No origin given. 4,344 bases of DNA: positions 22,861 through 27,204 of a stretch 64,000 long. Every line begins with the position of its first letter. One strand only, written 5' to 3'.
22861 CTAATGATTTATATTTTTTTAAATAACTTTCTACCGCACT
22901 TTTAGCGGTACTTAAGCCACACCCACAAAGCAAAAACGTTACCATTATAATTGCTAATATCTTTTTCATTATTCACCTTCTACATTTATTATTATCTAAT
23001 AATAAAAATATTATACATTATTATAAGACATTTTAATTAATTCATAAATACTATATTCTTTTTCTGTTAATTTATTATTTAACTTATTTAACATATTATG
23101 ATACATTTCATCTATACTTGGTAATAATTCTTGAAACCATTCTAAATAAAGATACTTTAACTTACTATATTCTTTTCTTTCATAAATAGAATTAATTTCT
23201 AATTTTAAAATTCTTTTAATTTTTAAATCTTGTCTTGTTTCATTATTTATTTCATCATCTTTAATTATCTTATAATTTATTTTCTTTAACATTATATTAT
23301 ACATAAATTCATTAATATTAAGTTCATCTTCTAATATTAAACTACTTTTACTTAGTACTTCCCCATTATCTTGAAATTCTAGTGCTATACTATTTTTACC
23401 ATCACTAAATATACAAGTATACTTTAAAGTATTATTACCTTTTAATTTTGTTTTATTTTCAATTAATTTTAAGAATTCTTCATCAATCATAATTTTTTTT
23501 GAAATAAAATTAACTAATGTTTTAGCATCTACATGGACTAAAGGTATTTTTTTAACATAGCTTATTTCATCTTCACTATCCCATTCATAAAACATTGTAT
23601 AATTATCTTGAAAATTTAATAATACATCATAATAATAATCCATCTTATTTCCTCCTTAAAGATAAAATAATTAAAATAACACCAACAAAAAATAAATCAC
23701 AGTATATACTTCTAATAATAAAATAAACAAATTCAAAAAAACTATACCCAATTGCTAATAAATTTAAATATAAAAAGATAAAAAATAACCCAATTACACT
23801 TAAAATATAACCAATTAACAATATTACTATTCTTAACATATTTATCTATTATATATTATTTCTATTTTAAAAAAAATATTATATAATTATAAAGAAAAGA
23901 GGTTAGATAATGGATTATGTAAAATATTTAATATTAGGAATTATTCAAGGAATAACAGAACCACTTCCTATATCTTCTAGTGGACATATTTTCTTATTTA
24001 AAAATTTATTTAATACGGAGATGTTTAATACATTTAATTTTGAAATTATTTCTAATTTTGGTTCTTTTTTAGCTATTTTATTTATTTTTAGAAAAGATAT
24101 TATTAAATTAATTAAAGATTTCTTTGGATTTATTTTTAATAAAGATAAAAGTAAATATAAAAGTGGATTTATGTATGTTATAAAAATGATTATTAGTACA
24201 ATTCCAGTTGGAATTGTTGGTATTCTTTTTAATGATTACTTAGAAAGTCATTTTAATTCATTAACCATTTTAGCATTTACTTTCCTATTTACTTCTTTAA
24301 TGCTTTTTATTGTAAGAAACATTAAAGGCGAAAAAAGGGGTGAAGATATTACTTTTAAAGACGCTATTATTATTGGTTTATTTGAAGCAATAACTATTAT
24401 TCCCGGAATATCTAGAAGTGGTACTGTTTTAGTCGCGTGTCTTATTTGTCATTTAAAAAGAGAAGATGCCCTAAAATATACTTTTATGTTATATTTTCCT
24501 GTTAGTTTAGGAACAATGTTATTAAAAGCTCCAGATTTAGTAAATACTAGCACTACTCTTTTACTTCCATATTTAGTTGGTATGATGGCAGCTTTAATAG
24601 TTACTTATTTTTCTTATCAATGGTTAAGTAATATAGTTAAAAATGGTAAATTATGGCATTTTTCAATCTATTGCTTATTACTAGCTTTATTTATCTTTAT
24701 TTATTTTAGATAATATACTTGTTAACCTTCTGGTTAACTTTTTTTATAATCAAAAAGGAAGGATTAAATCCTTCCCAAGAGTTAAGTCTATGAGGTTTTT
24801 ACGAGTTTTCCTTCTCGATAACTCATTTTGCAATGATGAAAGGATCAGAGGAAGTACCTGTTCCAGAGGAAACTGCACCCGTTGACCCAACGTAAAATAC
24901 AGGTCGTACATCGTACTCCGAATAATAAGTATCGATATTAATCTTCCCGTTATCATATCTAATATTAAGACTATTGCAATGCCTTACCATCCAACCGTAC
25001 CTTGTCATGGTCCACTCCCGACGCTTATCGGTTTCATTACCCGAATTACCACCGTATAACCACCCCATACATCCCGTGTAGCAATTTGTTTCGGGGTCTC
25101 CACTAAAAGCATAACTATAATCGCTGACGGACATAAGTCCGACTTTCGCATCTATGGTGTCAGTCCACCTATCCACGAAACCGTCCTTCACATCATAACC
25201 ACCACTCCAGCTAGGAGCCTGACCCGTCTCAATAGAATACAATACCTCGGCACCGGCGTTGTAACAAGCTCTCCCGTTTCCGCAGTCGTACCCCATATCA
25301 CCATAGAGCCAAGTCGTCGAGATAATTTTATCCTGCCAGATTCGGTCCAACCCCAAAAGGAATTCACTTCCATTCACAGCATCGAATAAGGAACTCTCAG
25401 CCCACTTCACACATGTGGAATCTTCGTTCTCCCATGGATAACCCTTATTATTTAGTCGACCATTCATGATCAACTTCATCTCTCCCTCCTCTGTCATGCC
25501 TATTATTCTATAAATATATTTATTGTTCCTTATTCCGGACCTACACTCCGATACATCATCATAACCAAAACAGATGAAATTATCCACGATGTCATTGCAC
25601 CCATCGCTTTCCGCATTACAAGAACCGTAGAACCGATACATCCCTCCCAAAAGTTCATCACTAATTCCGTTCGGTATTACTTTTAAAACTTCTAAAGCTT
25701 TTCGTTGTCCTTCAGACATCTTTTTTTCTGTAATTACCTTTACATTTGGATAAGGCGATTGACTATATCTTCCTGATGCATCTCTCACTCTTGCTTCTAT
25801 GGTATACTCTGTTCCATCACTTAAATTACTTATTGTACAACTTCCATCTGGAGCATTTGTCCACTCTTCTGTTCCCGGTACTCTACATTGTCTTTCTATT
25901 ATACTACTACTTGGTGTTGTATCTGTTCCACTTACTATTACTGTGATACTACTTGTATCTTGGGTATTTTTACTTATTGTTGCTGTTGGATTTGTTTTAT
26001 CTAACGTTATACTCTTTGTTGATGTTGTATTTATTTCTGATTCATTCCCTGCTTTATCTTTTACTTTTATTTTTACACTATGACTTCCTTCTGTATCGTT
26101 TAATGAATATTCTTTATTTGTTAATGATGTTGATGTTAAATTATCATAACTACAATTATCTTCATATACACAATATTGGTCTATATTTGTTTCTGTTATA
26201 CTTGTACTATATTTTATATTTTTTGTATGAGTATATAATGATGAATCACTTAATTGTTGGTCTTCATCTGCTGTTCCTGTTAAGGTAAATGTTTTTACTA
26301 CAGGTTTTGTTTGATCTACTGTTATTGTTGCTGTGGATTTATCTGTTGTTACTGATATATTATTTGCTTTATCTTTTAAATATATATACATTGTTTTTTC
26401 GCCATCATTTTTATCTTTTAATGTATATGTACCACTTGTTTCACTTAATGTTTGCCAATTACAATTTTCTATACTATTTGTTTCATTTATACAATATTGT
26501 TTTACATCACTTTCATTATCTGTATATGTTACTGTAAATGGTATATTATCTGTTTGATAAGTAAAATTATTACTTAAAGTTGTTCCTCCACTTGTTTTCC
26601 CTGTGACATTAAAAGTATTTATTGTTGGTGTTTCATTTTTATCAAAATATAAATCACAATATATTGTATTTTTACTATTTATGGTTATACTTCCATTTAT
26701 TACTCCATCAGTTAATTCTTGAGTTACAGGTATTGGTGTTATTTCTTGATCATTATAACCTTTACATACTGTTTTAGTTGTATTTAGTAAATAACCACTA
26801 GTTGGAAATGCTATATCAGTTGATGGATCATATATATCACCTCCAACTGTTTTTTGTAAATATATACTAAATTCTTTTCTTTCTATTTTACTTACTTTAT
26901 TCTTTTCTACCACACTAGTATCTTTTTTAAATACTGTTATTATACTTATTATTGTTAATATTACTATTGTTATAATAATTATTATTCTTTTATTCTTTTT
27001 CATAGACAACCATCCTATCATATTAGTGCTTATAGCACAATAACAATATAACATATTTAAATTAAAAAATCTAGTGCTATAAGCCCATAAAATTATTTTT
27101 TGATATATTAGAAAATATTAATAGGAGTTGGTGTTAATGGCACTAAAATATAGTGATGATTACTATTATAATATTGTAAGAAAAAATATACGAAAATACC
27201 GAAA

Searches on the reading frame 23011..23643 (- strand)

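Call 4: search_protein_families(library=pfam, proteins=[window:23011-23643:-], max_evalue=0.01)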
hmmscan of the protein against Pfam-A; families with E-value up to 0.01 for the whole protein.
window:23011-23643:- (210 aa): 1 family
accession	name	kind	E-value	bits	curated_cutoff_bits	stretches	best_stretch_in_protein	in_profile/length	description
PF12227.13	DUF3603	-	2.1e-07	31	23.7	1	31-183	3-169/214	Protein of unknown function (DUF3603)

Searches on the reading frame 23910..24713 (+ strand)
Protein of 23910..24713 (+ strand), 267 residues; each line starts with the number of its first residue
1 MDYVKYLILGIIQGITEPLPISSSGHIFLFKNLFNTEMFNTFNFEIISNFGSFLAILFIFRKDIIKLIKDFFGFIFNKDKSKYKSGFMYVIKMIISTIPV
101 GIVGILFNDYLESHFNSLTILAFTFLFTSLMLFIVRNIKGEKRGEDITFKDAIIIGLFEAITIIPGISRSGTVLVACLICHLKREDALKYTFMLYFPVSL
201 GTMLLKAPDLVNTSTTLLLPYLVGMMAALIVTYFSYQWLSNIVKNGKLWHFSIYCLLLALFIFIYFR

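Call 7: search_protein_families(library=pfam, proteins=[window:23910-24713:+], max_evalue=0.001)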
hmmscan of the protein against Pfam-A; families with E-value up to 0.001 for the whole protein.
window:23910-24713:+ (267 aa): 3 families
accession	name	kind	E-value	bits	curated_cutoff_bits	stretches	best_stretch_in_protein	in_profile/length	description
PF02673.24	BacA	-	4.6e-70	236.7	33.4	1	7-260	2-256/257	Bacitracin resistance protein BacA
PF01925.25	TauE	-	0.00023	21.4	32.6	1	90-247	66-221/237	Sulfite exporter TauE/SafE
PF00892.27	EamA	-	0.00039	21.2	28.2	1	90-161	4-74/135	EamA-like transporter family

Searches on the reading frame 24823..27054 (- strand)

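Call 7: search_protein_families(library=pfam, proteins=[window:24823-27054:-], max_evalue=0.001)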
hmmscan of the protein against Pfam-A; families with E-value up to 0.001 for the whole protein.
window:24823-27054:- (743 aa): 1 family
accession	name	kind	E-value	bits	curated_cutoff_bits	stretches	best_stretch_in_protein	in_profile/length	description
PF19077.6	Big_13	-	0.00018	22.4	27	0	262-344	11-96/102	Bacterial Ig-like domain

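Call 10: search_protein_families(library=ncbifam, proteins=[window:24823-27054:-], max_evalue=0.001)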
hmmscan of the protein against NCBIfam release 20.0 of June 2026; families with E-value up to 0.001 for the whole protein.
window:24823-27054:- (743 aa): 1 family
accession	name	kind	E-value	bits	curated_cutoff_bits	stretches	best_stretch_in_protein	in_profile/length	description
NF047446.1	barrel_OmpL47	domain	0.0002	21.8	40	0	320-346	40-66/68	OmpL47-type beta-barrel domain-containing protein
